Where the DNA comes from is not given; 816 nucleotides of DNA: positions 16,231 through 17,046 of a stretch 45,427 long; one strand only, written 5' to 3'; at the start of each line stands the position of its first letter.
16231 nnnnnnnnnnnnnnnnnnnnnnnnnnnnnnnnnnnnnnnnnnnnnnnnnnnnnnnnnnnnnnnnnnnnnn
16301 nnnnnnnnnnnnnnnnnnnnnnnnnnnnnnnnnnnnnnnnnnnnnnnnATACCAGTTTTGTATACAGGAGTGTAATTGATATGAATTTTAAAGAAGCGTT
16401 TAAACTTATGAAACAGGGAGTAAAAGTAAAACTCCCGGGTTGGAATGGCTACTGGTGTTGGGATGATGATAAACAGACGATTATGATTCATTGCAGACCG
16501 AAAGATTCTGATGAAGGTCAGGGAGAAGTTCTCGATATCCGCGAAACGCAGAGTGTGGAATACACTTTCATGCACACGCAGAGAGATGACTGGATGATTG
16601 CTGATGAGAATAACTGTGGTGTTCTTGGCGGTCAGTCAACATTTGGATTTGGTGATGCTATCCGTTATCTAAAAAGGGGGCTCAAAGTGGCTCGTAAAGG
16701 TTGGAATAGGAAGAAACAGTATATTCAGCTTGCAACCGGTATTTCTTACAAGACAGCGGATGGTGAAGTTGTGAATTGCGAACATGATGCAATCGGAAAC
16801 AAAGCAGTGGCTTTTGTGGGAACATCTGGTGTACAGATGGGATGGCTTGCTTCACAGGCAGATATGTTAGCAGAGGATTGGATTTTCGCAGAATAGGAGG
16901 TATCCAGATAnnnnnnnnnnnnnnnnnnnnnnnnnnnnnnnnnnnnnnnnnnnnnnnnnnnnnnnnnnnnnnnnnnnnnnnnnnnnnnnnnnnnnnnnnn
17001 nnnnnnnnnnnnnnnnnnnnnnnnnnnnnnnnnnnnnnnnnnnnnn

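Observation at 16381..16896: Tandem DUF2829 (Tad2-family) protein: candidate anti-Thoeris sponge with a duplicated domain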

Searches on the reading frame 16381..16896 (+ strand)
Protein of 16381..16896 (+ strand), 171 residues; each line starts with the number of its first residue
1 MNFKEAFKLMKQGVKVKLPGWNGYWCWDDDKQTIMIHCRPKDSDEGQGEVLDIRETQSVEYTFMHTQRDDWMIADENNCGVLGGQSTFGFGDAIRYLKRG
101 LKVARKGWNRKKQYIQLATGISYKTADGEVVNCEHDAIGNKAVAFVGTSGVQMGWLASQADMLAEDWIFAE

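Call 4: search_protein_families(library=pfam, proteins=[window:16381-16893:+], max_evalue=1)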
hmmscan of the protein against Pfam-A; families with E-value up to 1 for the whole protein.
seq(171 aa): 1 family
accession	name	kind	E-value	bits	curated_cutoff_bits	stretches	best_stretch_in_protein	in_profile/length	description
PF11195.14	Tad2-like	-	2.9e-24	85.8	25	2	90-168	3-71/73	Thoeris anti-defense 2-like domain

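Call 5: search_protein_families(library=phrogs, proteins=[window:16381-16893:+], max_evalue=1)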
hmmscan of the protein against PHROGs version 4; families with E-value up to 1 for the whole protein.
seq(171 aa): 8 families
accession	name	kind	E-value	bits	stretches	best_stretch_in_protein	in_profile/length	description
phrog_1048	-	unknown function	3.7e-55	188.2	1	1-170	31-194/211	-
phrog_872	-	unknown function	3.3e-27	96.5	2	86-169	87-170/172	-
phrog_37292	-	unknown function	6.4e-06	27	1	86-168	17-93/182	-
phrog_6670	-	unknown function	0.0012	19.7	0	90-129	3-42/120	-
phrog_30130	-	unknown function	0.0049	17.1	1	89-167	177-256/262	-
phrog_37682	-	unknown function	0.17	13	1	45-88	47-90/95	-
phrog_3474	-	unknown function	0.17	12.7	1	1-17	4-20/64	-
phrog_2709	-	unknown function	0.18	12.8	0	2-24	11-33/103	-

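Call 6: search_solved_structures(query=window:16381-16893:+, max_evalue=10, show_alignments=4)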
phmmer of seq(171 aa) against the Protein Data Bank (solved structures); distinct sequences matched with E-value up to 10: 7.
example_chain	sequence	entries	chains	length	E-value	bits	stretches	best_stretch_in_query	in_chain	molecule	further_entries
9kzr_A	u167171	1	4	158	2.8e-10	43.4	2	80-117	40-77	AcrIIA7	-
8kbi_A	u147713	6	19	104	2.9e-09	40.1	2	89-118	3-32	Inhibitor of Type II CRISPR-Cas system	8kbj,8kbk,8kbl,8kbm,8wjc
8sme_A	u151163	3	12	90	8.7e-09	38.5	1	87-168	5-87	Gp34.65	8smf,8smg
8wje_B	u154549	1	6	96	9.9e-09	38.4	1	87-168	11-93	Gp34.65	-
8wjd_A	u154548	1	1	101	1.1e-08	38.1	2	88-119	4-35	SptTad2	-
9eib_A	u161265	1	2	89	5.7e-08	35.9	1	87-170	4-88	Prophage anti-Thoeris 2 (ModTad2)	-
8v3e_E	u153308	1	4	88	6.6e-08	35.7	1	87-170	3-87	Tad2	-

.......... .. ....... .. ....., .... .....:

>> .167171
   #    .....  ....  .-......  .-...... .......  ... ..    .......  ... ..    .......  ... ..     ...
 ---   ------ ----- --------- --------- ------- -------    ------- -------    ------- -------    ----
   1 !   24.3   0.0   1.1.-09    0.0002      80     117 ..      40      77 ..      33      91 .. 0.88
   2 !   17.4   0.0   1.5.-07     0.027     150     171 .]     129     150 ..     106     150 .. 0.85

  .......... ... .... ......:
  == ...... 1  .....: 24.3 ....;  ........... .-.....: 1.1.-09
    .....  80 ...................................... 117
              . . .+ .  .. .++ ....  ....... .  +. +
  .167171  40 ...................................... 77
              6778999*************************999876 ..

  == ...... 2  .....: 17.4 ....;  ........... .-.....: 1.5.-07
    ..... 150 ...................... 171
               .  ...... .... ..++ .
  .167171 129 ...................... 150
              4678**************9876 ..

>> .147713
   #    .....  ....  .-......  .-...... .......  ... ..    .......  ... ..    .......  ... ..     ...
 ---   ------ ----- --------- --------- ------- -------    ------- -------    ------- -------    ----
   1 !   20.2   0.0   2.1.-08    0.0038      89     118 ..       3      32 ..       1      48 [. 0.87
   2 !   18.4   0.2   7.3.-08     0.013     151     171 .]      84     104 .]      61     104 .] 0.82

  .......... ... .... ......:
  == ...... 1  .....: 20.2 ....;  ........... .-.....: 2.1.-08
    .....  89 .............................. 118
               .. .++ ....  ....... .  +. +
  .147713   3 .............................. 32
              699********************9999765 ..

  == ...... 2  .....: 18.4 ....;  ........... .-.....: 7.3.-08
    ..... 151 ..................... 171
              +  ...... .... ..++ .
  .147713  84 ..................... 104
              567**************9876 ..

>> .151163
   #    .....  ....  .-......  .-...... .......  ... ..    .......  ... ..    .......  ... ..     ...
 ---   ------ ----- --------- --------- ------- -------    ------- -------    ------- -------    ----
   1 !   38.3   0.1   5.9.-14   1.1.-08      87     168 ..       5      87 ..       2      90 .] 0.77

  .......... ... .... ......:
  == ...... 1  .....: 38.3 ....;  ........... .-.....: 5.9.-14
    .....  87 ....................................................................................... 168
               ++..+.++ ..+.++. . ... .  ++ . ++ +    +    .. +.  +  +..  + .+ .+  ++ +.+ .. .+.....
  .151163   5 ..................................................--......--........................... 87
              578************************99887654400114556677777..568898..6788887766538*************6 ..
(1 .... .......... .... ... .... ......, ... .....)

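Call 9: search_dna_similar(query=window:16381-16893:+, collection=phages, mode=protein, max_rows=40)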
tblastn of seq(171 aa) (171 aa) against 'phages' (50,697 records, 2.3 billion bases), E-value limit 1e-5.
Records with a match: 132; places in all: 133; records where one place covers at least 80% of the query: 2.
Best place of each record, by identity: 60-80% 2; <60% 130.
By first word of the organism name: Escherichia 46; Vibrio 16; Klebsiella 15; Bacillus 12; Lactobacillus 8; Clostridium 6; Pectobacterium 4; Acinetobacter 3; Ruminococcus 2; Bacteriophage 2; and 11 more.
By host as written in the record: - 19; Escherichia coli 19; Klebsiella pneumoniae 9; Vibrio parahaemolyticus 5; Lactobacillus plantarum 4; Pectobacterium atrosepticum DSM18077 4; Vibrio sp. 4; Escherichia sp. 3; and 44 more.
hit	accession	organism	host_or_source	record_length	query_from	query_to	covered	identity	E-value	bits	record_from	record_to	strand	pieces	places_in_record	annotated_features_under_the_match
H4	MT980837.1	Ruminococcus phage phiRg507T2_3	[Ruminococcus] gnavus ATCC 29149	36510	1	171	100%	71.9%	8e-80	262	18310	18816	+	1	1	gp19: hypothetical protein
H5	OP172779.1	Dorea phage DO134P1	Dorea sp. 000433215 DA134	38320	1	171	100%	67.8%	2e-71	238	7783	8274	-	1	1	hypothetical protein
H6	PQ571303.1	Ruminococcus phage RG-TP1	Mediterraneibacter gnavus (Ruminococcus ...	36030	1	75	44%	58.7%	1e-23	101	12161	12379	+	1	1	DUF2829 domain-containing protein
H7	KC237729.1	Clostridium phage vB_CpeS-CP51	Clostridium perfringens 5147-97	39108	1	75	44%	49.3%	5e-16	80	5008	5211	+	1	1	hypothetical protein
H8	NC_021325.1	Clostridium phage vB_CpeS-CP51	Clostridium perfringens 5147-97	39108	1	75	44%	49.3%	5e-16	80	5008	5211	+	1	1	hypothetical protein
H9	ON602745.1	Klebsiella phage VLCpiS11a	Klebsiella pneumoniae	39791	72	168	57%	37.6%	6e-8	57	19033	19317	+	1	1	hypothetical protein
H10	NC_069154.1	Klebsiella phage VLCpiS11a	Klebsiella pneumoniae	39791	72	168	57%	37.6%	6e-8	57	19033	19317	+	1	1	hypothetical protein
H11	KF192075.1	Escherichia phage vB_EcoP_PhAPEC5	river water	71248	90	170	47%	43.9%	1e-9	62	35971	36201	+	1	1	hypothetical protein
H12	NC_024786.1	Escherichia phage vB_EcoP_PhAPEC5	river water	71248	90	170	47%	43.9%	1e-9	62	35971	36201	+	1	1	DUF2829 domain-containing protein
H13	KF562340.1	Escherichia phage vB_EcoP_PhAPEC7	Escherichia coli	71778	90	170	47%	43.9%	1e-9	62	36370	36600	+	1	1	hypothetical protein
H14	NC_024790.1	Escherichia phage vB_EcoP_PhAPEC7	Escherichia coli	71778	90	170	47%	43.9%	1e-9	62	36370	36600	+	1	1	DUF2829 domain-containing protein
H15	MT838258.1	Bacteriophage sp.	human fecal samples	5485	1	73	43%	47.9%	1e-15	79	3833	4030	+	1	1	record has no annotation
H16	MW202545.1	Caudoviricetes sp.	Manatee Spring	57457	87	171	50%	41.2%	5e-8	57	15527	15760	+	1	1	hypothetical protein (x2)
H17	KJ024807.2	Bacillus phage vB_BtS_BMBtp3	Bacillus thuringiensis serovar ...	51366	82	169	51%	38.5%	5e-6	51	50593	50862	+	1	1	hypothetical protein (x2)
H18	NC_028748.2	Bacillus phage vB_BtS_BMBtp3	Bacillus thuringiensis serovar ...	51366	82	169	51%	38.5%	5e-6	51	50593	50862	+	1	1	DUF2829 domain-containing protein (x2)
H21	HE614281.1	Staphylococcus phage SpaA1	Staphylococcus pasteuri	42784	82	169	51%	38.3%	3e-7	55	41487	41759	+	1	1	P61: phage related protein | P60: phage related protein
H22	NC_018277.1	Staphylococcus phage SpaA1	Staphylococcus pasteuri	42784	82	169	51%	38.3%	3e-7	55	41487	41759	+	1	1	P61: DUF2829 domain-containing protein | P60: DUF2829 domain-containing protein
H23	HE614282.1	Bacillus phage BceA1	Bacillus cereus/thuringiensis group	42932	82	169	51%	38.3%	3e-7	55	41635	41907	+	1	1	P61: phage related protein | P60: phage related protein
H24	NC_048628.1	Bacillus phage BceA1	Bacillus cereus/thuringiensis group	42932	82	169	51%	38.3%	3e-7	55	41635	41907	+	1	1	P61: DUF2829 domain-containing protein | P60: DUF2829 domain-containing protein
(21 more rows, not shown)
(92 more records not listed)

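Call 10: get_annotated_region(hit=H4, flank=6000)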
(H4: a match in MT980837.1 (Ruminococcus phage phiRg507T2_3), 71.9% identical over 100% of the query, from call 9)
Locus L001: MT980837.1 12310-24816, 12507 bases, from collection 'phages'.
description: Ruminococcus phage phiRg507T2_3, complete genome.
organism: Ruminococcus phage phiRg507T2_3 (NCBI taxid 2772518)
taxonomy: Viruses; Duplodnaviria; Heunggongvirae; Uroviricota; Caudoviricetes
host: [Ruminococcus] gnavus ATCC 29149; source: human feces; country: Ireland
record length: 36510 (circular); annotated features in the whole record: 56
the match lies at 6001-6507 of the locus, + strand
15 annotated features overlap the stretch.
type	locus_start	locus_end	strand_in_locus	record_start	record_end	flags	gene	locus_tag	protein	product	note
CDS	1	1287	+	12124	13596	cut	gp15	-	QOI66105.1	tail protein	phage tail protein, Orf53 [Lactococcus phage bIL286]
CDS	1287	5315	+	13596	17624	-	gp16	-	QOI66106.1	tail fiber protein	-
CDS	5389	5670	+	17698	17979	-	gp17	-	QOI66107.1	holin-like protein/tail needle protein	-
CDS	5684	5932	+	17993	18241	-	gp18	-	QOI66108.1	holin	holin [Streptococcus phage EJ-1]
CDS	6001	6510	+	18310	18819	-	gp19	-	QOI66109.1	hypothetical protein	-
CDS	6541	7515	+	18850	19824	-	gp20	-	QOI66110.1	endolysin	endolysin, N-acetylmuramoyl-L-alanine amidase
CDS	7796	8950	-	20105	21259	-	gp21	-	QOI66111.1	integrase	-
CDS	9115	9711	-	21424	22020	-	gp22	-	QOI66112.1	superinfection exclusion protein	-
CDS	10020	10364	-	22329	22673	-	gp23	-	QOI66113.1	transcriptional regulator, HTH cro/C1 type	-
CDS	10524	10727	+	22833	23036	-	gp24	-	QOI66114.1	repressor protein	repressor protein, HTH cro/C1 type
CDS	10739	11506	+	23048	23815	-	gp25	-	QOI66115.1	antirepressor protein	Phage_pRha/antirepressor protein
CDS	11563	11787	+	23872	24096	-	gp26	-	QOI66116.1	hypothetical protein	-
CDS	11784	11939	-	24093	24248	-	gp27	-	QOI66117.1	hypothetical protein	-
CDS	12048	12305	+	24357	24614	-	gp28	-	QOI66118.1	hypothetical protein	-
CDS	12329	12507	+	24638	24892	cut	gp29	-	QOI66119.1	hypothetical protein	-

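Call 11: get_annotated_region(hit=H5, flank=6000)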
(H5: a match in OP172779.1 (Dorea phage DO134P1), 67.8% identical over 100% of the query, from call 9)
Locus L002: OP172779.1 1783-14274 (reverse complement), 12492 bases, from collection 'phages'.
description: Dorea phage DO134P1, complete genome.
organism: Dorea phage DO134P1 (NCBI taxid 2968629)
taxonomy: Viruses; Duplodnaviria; Heunggongvirae; Uroviricota; Caudoviricetes
host: Dorea sp. 000433215 DA134; source: municipal sewage; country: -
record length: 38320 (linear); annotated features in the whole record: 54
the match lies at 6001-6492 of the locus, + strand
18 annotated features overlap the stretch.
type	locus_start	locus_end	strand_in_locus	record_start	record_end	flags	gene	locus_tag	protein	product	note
CDS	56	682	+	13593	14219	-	-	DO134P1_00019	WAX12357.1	hypothetical protein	-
CDS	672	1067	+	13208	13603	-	-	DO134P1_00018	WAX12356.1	hypothetical protein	-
tRNA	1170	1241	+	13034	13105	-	-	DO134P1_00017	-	tRNA-Met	tRNA-Met(cat)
CDS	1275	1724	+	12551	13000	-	-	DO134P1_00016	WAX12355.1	terminase small subunit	-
CDS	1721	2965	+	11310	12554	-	-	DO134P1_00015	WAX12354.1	terminase large subunit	terminase, large subunit gp2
CDS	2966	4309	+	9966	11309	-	-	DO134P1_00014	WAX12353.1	hypothetical protein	-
CDS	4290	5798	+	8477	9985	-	-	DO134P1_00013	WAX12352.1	hypothetical protein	-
CDS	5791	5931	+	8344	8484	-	-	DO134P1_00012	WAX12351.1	hypothetical protein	-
CDS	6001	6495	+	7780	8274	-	-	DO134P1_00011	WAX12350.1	hypothetical protein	-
CDS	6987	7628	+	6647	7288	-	-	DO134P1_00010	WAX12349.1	hypothetical protein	-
CDS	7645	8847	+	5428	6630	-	-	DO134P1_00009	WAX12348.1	hypothetical protein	-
CDS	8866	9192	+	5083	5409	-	-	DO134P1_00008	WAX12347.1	hypothetical protein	-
CDS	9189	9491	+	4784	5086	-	-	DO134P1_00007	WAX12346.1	hypothetical protein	-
CDS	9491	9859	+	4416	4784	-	-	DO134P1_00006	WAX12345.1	hypothetical protein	-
CDS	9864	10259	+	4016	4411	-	-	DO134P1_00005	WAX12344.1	hypothetical protein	-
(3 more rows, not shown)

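Call 12: get_annotated_region(hit=H6, flank=5000)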
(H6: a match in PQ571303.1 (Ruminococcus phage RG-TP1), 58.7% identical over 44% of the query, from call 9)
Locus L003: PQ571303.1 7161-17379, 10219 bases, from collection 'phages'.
description: Ruminococcus phage RG-TP1, complete genome.
organism: Ruminococcus phage RG-TP1 (NCBI taxid 3385251)
taxonomy: Viruses
host: Mediterraneibacter gnavus (Ruminococcus gnavus) DB_YZ_1; source: antibiotic induction; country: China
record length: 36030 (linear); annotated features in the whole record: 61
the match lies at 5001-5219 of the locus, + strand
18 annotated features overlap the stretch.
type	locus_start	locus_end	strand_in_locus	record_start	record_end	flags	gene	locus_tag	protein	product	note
CDS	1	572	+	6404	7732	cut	-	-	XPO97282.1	terminase large subunit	RG-TP1_gp17; RG-TP1_gp17; Annot2=(structure alignment-afuniprot50) AF-A0A644V007-F1-model_v4 Terminase_6 ...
CDS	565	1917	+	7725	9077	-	-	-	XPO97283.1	portal protein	RG-TP1_gp18; RG-TP1_gp18; Annot2=(hmm profile search-phrog [Rank2]) phrog_533 portal protein;Annot3=(structure ...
CDS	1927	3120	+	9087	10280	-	-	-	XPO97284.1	minor head protein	RG-TP1_gp19; RG-TP1_gp19; Annot2=(structure alignment-afuniprot50) AF-A0A174L914-F1-model_v4 Phage minor capsid protein ...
CDS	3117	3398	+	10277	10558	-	-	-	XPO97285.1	hypothetical protein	RG-TP1_gp20; RG-TP1_gp20; None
CDS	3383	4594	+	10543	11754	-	-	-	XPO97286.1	hypothetical protein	RG-TP1_gp21; RG-TP1_gp21; None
CDS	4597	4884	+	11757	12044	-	-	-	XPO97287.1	hypothetical protein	RG-TP1_gp22; RG-TP1_gp22; None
CDS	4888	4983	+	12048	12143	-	-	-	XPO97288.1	ASCH domain-containing protein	RG-TP1_gp23; RG-TP1_gp23; None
CDS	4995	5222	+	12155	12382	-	-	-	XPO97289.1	DUF2829 domain-containing protein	RG-TP1_gp24; RG-TP1_gp24; Annot2=(structure alignment-afuniprot50) AF-A0A173TZT0-F1-model_v4 Protein of uncharacterized ...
CDS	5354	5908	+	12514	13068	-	-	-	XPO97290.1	head scaffolding protein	RG-TP1_gp25; RG-TP1_gp25; Annot2=(structure alignment-afuniprot50) AF-A0A6N7VD85-F1-model_v4 Scaffolding ...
CDS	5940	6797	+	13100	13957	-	-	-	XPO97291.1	major head protein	RG-TP1_gp26; RG-TP1_gp26; Annot2=(hmm profile search-phrog [Rank2]) phrog_422 major head protein;Annot3=(structure ...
CDS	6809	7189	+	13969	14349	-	-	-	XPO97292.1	head-tail adaptor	RG-TP1_gp27; RG-TP1_gp27; Annot2=(hmm profile search-phrog [Rank2]) phrog_541 head-tail adaptor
CDS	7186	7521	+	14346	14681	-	-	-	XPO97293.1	DUF3379 domain-containing protein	RG-TP1_gp28; RG-TP1_gp28; Annot2=(structure alignment-afuniprot50) AF-U6F7Q2-F1-model_v4 Minor capsid ...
CDS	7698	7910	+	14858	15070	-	-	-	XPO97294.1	minor head protein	RG-TP1_gp29; RG-TP1_gp29; None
CDS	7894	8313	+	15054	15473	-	-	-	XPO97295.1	tail completion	RG-TP1_gp30; RG-TP1_gp30; Annot2=(structure alignment-afuniprot50) AF-A0A396NWY4-F1-model_v4 Chloramphenicol resistance ...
CDS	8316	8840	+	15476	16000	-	-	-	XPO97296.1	capsid protein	RG-TP1_gp31; RG-TP1_gp31; Annot2=(structure alignment-afuniprot50) AF-A0A6B1TXH3-F1-model_v4 S-l_SbsC_C ...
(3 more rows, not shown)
